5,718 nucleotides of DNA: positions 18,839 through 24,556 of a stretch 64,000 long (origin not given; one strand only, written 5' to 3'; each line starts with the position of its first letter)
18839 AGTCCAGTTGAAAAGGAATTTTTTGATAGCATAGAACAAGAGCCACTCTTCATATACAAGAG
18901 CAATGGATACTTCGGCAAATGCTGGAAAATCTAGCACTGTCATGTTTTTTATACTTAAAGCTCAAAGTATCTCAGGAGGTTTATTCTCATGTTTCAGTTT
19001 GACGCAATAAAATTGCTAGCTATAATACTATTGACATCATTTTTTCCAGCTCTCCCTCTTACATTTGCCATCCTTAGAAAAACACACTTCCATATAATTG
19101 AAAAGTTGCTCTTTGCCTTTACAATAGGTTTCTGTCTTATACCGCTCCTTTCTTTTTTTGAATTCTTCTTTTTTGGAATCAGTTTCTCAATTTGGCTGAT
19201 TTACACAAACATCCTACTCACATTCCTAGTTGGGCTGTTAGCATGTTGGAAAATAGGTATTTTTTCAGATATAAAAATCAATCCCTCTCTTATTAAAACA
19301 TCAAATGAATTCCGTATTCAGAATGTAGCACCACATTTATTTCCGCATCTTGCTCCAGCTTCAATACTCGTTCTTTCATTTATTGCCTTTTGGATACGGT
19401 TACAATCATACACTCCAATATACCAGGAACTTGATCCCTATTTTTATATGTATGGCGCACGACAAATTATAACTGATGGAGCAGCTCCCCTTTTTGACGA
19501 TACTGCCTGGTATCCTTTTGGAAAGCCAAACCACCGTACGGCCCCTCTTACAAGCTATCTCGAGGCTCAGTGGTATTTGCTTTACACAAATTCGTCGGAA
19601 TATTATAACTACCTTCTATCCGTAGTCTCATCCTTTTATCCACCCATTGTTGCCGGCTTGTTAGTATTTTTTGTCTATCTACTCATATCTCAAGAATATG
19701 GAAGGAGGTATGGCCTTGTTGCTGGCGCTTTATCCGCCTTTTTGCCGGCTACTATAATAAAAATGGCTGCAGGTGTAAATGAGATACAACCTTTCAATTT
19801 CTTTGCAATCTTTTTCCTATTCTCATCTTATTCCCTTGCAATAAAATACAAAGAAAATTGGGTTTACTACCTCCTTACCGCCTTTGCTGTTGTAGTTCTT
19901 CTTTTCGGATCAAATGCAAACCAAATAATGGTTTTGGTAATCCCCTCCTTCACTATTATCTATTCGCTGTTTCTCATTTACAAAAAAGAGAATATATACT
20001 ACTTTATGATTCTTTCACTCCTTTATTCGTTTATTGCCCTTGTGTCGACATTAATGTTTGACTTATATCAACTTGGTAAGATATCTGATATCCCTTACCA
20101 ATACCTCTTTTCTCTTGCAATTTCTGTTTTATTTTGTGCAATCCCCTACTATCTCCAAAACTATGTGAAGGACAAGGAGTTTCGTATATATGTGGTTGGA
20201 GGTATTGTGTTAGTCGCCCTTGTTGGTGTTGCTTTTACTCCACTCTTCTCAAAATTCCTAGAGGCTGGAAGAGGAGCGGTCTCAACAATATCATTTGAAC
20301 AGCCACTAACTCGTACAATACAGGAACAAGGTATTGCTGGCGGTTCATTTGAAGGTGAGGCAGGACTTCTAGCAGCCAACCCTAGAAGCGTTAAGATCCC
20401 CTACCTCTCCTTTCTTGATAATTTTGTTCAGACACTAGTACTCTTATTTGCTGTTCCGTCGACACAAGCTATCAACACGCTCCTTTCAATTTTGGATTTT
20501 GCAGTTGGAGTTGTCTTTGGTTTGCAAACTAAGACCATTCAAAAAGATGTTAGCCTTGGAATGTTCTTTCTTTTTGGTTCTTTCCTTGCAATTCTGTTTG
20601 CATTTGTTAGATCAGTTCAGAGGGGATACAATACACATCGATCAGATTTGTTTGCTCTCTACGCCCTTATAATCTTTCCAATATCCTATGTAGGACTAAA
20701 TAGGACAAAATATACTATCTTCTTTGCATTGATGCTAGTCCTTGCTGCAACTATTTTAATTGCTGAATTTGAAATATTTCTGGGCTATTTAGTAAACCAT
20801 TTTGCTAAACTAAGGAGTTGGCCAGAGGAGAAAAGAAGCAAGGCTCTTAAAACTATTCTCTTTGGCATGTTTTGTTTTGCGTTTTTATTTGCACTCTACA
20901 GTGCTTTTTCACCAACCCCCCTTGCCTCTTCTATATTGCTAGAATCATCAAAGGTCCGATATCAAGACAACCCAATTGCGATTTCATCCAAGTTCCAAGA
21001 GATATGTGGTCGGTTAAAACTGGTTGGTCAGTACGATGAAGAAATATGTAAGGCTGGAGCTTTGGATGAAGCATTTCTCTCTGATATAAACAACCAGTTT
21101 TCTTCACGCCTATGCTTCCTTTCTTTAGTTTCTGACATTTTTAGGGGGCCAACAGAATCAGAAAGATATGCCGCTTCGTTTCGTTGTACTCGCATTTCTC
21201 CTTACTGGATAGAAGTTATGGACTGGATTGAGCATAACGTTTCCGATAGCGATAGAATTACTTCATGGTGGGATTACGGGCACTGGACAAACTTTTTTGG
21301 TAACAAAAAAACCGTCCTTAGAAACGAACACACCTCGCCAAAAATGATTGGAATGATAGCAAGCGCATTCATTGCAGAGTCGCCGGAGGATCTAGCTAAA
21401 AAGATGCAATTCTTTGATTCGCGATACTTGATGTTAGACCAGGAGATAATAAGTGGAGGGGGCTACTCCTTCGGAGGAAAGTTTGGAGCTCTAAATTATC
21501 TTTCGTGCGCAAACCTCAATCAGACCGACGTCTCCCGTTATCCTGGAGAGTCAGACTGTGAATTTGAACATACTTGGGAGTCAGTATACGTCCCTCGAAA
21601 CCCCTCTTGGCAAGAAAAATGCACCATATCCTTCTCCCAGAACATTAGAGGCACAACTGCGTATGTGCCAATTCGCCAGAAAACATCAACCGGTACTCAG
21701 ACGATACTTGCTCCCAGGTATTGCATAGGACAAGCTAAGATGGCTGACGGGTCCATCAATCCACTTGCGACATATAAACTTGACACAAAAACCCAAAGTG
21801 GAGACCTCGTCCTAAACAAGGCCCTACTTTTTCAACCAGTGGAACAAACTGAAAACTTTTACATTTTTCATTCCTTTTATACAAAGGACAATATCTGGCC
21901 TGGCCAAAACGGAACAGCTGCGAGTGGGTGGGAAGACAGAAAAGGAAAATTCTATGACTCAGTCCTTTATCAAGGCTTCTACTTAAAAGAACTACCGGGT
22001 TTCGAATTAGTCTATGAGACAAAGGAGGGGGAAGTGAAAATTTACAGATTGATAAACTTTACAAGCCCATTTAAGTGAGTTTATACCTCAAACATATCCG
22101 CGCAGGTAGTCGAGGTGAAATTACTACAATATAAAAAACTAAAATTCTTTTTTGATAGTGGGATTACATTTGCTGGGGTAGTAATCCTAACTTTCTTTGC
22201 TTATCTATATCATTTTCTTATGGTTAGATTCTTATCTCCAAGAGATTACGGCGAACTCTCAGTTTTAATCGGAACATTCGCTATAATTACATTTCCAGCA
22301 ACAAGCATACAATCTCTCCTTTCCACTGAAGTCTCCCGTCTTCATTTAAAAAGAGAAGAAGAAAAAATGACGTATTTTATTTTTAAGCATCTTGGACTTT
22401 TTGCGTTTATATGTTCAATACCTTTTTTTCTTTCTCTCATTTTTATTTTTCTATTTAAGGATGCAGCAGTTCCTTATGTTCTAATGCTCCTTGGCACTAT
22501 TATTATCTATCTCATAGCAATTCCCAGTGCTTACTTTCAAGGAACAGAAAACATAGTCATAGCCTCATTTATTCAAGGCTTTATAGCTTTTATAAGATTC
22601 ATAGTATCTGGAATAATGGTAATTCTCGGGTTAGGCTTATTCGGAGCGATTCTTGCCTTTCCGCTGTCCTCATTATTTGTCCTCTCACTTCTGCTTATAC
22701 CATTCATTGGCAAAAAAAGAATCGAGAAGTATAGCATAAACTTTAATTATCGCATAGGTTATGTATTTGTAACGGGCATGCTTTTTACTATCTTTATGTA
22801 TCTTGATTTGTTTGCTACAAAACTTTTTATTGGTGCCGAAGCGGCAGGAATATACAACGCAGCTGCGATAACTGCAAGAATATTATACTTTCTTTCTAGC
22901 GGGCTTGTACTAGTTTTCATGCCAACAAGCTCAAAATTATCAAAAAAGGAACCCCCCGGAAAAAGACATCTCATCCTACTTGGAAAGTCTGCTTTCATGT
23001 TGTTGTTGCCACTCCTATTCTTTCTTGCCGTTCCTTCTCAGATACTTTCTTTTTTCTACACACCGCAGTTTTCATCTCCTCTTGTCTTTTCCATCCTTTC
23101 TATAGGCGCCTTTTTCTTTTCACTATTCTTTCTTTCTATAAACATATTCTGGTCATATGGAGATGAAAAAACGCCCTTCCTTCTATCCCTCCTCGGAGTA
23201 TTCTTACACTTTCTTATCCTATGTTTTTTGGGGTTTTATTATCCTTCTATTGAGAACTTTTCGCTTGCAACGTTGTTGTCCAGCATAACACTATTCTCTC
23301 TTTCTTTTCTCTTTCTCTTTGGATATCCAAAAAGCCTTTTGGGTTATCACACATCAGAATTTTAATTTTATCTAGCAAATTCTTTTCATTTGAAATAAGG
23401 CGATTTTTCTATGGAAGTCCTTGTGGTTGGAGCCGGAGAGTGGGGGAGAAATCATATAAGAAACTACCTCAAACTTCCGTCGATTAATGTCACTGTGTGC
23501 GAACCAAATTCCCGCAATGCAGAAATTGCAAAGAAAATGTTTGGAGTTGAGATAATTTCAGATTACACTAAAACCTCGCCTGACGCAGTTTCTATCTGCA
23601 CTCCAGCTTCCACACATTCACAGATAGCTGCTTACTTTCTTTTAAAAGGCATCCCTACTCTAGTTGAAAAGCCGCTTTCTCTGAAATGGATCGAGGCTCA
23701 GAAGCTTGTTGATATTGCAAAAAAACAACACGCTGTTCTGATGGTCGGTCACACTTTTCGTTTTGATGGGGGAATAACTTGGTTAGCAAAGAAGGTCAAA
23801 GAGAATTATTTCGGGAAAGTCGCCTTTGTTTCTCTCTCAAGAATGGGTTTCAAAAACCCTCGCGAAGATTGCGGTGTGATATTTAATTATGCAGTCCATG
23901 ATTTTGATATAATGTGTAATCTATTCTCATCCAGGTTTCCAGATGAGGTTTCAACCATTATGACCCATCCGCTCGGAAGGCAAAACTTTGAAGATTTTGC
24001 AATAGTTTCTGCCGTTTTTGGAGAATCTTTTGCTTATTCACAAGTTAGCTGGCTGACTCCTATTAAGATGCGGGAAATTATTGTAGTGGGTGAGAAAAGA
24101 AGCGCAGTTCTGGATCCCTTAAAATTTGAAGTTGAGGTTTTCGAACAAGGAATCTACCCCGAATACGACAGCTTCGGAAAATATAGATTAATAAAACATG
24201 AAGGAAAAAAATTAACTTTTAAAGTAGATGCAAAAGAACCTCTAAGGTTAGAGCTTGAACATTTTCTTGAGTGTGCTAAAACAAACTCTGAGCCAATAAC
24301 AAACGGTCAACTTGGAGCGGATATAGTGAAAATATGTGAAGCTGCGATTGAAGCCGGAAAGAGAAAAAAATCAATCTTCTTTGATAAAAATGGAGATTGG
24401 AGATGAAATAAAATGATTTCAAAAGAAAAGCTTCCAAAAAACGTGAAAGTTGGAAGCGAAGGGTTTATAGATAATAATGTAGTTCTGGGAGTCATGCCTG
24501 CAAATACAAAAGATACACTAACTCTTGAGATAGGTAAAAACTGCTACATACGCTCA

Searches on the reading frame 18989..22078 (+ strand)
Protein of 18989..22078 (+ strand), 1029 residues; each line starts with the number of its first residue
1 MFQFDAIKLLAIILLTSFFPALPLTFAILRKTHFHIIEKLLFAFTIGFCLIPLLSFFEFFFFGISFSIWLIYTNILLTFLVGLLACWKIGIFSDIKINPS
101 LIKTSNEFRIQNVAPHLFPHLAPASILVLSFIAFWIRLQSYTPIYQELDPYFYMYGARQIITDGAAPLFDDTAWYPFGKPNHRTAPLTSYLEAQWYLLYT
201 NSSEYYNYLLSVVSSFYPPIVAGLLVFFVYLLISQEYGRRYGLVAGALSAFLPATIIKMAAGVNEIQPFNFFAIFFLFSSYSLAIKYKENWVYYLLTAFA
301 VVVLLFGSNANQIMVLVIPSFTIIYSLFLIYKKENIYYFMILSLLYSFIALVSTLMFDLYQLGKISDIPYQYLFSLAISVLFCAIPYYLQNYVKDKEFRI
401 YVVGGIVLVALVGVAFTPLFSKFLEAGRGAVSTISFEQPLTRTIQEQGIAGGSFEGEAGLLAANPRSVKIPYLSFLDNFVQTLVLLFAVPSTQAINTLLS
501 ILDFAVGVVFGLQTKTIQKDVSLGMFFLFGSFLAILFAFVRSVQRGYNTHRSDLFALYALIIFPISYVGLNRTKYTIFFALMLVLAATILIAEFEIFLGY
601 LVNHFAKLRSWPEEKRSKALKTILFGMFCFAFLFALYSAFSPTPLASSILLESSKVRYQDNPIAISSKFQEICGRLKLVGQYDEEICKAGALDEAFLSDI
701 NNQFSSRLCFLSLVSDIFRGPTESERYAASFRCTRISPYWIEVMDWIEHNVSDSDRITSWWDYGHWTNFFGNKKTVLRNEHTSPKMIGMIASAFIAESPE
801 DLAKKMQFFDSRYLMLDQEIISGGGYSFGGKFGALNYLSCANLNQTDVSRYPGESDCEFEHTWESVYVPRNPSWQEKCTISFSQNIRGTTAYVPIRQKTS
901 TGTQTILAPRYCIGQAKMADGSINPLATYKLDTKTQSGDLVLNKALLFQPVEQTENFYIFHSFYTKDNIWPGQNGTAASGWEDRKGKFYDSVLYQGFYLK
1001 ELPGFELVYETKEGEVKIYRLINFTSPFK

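Call 8: search_protein_families(library=pfam, proteins=[window:18989-22078:+], max_evalue=0.00001)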
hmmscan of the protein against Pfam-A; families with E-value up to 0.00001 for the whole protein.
window:18989-22078:+ (1029 aa): 2 families
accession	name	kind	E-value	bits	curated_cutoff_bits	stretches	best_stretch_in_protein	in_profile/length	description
PF02516.20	STT3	-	1.6e-07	31.7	24.5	1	139-410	23-293/405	Oligosaccharyl transferase STT3, N-terminal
PF22627.1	AglB_core-like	-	9.6e-06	26.4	27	0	752-820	42-110/111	AglB core domain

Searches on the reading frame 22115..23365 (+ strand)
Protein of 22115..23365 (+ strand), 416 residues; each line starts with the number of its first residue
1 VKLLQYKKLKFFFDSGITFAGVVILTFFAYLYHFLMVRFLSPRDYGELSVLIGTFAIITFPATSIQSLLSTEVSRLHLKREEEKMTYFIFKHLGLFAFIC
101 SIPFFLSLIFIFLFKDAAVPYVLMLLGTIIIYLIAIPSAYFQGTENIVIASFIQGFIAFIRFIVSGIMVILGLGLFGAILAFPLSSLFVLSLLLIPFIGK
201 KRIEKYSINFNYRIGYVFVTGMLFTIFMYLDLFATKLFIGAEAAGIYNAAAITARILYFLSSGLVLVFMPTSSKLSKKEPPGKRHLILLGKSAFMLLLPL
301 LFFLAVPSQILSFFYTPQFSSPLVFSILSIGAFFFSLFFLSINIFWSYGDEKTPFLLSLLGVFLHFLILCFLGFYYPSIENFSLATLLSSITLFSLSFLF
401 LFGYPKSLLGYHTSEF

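Call 8: search_protein_families(library=pfam, proteins=[window:22115-23365:+], max_evalue=0.00001)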
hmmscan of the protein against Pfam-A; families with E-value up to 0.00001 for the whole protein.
window:22115-23365:+ (416 aa): 1 family
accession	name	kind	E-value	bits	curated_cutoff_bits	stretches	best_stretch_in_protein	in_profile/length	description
PF01943.22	Polysacc_synt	-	2.3e-07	31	28.2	1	17-275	7-273/274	Polysaccharide biosynthesis protein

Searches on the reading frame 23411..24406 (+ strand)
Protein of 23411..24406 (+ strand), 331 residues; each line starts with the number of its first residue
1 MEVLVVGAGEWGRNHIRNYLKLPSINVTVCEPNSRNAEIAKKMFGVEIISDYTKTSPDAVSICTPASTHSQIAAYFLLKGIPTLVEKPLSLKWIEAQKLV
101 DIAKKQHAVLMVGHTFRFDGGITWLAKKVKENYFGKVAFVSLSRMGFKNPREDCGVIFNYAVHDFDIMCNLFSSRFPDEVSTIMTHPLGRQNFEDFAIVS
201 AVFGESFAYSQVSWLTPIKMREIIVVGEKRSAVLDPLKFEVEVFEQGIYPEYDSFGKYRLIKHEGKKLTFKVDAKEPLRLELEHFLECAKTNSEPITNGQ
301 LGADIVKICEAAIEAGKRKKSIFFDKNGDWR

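Call 8: search_protein_families(library=pfam, proteins=[window:23411-24406:+], max_evalue=0.00001)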
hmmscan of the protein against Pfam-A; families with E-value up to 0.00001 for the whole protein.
window:23411-24406:+ (331 aa): 3 families
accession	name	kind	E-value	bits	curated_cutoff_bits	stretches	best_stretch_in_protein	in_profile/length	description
PF01408.29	GFO_IDH_MocA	-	1.4e-21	77.8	24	1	2-114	2-120/120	Oxidoreductase family, NAD-binding Rossmann fold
PF02894.22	GFO_IDH_MocA_C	-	3.6e-06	27.4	22.9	1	127-320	2-214/218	Oxidoreductase family, C-terminal alpha/beta domain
PF22725.1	GFO_IDH_MocA_C3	-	7.5e-06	26.4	27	0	134-232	13-123/124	GFO/IDH/MocA C-terminal domain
